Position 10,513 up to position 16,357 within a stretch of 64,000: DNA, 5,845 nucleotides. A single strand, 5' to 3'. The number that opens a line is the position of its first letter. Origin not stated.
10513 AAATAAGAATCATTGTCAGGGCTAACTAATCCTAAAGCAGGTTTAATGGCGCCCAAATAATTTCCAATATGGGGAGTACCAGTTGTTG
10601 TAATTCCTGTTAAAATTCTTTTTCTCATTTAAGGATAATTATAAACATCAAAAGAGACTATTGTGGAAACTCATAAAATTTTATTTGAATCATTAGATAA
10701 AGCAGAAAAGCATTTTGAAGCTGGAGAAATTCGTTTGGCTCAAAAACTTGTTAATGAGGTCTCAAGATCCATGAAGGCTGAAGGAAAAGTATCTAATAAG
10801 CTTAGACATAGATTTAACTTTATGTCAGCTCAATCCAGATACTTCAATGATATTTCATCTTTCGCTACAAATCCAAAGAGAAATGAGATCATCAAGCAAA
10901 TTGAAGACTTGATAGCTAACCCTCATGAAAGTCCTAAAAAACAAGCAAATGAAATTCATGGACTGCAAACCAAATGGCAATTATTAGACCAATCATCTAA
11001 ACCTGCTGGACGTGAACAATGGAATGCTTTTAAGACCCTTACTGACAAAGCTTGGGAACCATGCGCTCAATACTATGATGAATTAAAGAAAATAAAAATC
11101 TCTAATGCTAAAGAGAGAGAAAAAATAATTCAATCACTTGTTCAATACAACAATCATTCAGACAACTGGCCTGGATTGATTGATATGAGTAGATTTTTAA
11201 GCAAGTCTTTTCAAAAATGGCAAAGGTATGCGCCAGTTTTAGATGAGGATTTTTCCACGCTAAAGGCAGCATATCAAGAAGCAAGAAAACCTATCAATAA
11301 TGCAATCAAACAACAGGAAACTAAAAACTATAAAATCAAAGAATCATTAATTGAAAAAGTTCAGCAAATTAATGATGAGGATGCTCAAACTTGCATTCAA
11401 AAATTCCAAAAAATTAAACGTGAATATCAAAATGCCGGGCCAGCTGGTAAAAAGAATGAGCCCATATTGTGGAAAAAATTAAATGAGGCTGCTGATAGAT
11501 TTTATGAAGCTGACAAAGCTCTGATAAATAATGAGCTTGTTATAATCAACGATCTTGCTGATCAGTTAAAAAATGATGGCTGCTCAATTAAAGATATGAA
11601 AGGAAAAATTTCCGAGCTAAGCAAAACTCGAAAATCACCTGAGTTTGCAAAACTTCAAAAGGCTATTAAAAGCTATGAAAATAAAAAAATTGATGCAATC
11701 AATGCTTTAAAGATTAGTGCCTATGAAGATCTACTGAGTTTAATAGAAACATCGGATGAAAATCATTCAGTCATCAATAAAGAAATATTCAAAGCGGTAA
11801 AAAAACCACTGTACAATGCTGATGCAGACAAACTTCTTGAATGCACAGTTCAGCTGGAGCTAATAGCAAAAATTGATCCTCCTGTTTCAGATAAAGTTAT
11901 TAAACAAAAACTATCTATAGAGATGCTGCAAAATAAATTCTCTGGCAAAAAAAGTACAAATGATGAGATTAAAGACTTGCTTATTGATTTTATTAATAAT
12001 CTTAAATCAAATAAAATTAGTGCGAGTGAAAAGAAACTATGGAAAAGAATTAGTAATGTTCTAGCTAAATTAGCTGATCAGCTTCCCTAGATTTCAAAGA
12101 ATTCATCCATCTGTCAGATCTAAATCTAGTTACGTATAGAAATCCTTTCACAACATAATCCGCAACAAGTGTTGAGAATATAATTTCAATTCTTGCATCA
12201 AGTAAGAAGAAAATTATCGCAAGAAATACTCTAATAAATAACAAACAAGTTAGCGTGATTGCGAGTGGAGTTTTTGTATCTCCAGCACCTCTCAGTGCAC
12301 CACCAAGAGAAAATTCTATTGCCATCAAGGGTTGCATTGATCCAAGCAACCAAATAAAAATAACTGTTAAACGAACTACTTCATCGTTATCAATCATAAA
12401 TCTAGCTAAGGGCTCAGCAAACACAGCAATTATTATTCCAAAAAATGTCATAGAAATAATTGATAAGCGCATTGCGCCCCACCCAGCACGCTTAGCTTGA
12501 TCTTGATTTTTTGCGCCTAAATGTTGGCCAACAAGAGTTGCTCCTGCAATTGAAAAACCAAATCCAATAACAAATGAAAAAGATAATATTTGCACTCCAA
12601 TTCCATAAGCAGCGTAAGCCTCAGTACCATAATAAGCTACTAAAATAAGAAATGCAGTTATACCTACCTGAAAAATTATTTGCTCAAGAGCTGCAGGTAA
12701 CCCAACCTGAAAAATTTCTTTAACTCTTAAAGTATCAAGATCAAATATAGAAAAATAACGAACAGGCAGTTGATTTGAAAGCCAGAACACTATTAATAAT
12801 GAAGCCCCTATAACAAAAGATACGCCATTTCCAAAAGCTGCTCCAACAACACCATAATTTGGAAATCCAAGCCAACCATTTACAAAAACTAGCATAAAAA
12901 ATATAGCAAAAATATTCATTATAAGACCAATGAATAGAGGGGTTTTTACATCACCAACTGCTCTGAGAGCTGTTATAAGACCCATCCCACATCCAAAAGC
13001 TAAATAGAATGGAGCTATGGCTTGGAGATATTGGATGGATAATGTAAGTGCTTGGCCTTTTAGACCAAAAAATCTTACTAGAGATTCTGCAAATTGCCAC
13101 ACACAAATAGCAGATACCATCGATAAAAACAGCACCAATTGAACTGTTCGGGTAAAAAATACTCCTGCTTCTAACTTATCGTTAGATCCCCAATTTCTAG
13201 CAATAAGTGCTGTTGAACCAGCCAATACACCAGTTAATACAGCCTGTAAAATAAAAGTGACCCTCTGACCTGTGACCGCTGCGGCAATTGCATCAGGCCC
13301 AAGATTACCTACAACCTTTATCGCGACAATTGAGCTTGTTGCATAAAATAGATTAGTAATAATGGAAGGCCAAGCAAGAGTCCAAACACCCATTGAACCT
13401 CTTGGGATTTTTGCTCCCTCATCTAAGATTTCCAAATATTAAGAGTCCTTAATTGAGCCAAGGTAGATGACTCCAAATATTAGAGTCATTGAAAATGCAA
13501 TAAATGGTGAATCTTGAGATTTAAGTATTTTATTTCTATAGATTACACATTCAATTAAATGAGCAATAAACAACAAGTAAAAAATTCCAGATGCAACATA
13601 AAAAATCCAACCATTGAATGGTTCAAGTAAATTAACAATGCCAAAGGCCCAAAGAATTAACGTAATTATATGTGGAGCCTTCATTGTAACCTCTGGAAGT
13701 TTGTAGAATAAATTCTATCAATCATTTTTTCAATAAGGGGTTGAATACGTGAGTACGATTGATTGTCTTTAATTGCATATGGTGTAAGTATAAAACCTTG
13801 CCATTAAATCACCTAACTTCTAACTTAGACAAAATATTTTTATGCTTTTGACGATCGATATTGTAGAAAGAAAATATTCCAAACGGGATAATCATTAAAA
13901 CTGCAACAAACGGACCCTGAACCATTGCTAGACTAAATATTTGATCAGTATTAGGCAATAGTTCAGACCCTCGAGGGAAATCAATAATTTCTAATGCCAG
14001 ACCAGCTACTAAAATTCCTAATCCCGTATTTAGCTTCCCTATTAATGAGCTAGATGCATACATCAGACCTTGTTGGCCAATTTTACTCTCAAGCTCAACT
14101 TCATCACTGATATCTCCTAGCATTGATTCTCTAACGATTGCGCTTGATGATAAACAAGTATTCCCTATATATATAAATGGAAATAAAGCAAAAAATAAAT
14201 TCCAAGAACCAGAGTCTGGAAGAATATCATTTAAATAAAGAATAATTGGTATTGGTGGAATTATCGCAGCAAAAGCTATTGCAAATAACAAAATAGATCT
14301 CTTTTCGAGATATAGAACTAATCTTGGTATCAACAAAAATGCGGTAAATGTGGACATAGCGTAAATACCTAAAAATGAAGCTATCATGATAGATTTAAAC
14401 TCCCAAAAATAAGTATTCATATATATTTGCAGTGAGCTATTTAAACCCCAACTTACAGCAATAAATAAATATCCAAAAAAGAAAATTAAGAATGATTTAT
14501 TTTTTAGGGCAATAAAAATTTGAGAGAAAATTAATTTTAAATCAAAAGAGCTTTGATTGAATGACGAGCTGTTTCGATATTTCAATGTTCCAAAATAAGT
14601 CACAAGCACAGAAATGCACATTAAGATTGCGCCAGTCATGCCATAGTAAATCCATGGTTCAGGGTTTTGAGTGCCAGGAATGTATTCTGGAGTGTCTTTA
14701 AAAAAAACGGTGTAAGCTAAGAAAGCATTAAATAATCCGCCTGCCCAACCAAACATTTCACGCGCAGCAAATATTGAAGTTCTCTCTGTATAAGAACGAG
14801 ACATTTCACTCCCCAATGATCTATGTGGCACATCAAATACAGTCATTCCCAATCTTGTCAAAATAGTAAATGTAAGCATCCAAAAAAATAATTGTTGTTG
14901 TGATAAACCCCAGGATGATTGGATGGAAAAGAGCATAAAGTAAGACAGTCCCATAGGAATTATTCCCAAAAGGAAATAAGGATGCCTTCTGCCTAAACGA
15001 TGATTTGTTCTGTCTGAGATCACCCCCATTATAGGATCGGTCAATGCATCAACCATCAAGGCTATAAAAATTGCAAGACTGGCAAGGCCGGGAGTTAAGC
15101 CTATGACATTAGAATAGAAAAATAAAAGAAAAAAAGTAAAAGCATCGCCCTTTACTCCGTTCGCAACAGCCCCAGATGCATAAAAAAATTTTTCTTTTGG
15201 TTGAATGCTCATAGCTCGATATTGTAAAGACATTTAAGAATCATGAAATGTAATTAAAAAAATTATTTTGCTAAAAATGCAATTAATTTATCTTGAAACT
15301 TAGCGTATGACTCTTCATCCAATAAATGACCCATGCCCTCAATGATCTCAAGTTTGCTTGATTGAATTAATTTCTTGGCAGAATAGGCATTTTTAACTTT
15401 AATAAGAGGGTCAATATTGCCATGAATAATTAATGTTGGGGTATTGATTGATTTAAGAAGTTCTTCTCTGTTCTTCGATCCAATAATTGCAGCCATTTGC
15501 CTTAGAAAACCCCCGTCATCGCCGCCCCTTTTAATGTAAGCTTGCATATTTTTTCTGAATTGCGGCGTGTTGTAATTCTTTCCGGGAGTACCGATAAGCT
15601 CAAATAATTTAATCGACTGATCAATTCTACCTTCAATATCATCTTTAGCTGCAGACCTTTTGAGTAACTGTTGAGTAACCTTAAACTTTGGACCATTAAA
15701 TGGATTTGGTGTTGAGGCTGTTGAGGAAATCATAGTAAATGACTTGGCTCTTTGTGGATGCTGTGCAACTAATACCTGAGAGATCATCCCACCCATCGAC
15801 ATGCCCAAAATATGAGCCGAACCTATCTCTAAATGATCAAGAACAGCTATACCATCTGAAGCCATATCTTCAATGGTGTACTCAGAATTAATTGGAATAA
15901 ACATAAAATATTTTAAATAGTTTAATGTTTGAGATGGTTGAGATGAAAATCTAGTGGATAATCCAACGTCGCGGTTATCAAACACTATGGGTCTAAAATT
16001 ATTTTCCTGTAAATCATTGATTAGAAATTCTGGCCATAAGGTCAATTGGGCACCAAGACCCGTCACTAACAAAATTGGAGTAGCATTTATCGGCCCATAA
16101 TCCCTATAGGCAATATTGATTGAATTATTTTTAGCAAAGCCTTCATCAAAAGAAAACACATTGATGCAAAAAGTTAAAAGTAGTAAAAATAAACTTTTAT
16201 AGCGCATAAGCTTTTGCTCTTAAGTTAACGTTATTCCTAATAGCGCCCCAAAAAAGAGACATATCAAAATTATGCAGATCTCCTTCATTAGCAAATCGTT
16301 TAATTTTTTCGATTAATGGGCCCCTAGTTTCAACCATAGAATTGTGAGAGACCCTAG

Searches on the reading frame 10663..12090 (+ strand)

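Call 41: search_protein_families(library=pfam, proteins=[window:10663-12090:+], max_evalue=0.00001)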
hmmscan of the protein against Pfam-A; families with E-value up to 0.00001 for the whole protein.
window:10663-12090:+ (475 aa): 1 family
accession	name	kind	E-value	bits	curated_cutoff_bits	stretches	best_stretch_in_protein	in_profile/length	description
PF03993.17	DUF349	-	1.8e-16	60.6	23.9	1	193-264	2-75/75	Domain of Unknown Function (DUF349)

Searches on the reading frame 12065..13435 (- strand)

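Call 41: search_protein_families(library=pfam, proteins=[window:12065-13435:-], max_evalue=0.00001)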
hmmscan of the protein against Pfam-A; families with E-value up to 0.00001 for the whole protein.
window:12065-13435:- (456 aa): 1 family
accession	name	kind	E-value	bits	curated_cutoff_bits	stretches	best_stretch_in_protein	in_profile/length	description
PF01554.23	MatE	-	5.1e-55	186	24.9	2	247-407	1-160/161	MatE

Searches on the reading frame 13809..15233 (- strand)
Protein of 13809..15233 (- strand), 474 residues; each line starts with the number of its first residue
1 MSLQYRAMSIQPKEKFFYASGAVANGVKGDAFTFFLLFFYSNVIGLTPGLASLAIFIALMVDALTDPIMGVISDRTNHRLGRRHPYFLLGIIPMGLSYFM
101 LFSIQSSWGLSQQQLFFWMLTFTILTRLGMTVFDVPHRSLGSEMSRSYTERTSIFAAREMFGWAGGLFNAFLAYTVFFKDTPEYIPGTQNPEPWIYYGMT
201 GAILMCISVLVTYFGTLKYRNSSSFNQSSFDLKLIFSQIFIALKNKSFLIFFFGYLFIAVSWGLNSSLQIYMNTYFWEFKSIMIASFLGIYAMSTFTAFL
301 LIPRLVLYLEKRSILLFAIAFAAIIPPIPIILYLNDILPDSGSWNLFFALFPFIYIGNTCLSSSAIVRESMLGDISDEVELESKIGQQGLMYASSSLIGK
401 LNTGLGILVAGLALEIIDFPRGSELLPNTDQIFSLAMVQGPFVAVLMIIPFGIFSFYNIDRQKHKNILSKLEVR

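Call 41: search_protein_families(library=pfam, proteins=[window:13809-15233:-], max_evalue=0.00001)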
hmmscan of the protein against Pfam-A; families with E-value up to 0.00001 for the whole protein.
window:13809-15233:- (474 aa): 2 families
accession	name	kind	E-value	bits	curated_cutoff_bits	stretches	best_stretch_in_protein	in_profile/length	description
PF13347.12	MFS_2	-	2.4e-71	240.9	27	1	17-461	1-427/427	MFS/sugar transport protein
PF07690.21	MFS_1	-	6e-11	42.3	33.4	1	31-362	14-315/347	Major Facilitator Superfamily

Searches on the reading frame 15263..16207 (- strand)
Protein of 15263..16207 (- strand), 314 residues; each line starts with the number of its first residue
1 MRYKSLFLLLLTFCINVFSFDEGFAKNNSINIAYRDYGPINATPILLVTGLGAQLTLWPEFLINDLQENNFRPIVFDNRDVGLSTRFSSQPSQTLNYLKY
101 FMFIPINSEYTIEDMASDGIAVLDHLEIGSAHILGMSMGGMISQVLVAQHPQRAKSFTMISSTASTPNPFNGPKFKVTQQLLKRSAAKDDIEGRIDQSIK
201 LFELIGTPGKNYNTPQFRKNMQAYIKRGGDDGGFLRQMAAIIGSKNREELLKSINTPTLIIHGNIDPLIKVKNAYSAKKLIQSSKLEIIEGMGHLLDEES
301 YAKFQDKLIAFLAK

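Call 41: search_protein_families(library=pfam, proteins=[window:15263-16207:-], max_evalue=0.00001)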
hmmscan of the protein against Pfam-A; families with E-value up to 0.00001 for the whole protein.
window:15263-16207:- (314 aa): 4 families
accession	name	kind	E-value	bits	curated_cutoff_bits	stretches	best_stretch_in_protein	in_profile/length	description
PF00561.26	Abhydrolase_1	-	2.2e-27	96.7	25.8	1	44-296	2-240/245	alpha/beta hydrolase fold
PF12146.15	Hydrolase_4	-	2.6e-09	37.2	27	1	46-296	8-234/239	Serine aminopeptidase, S33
PF12697.13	Abhydrolase_6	-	1.5e-06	29.4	26.3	1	45-300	1-210/217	Alpha/beta hydrolase family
PF02230.22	Abhydrolase_2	-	5.1e-06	26.9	23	0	254-306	155-211/217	Phospholipase/Carboxylesterase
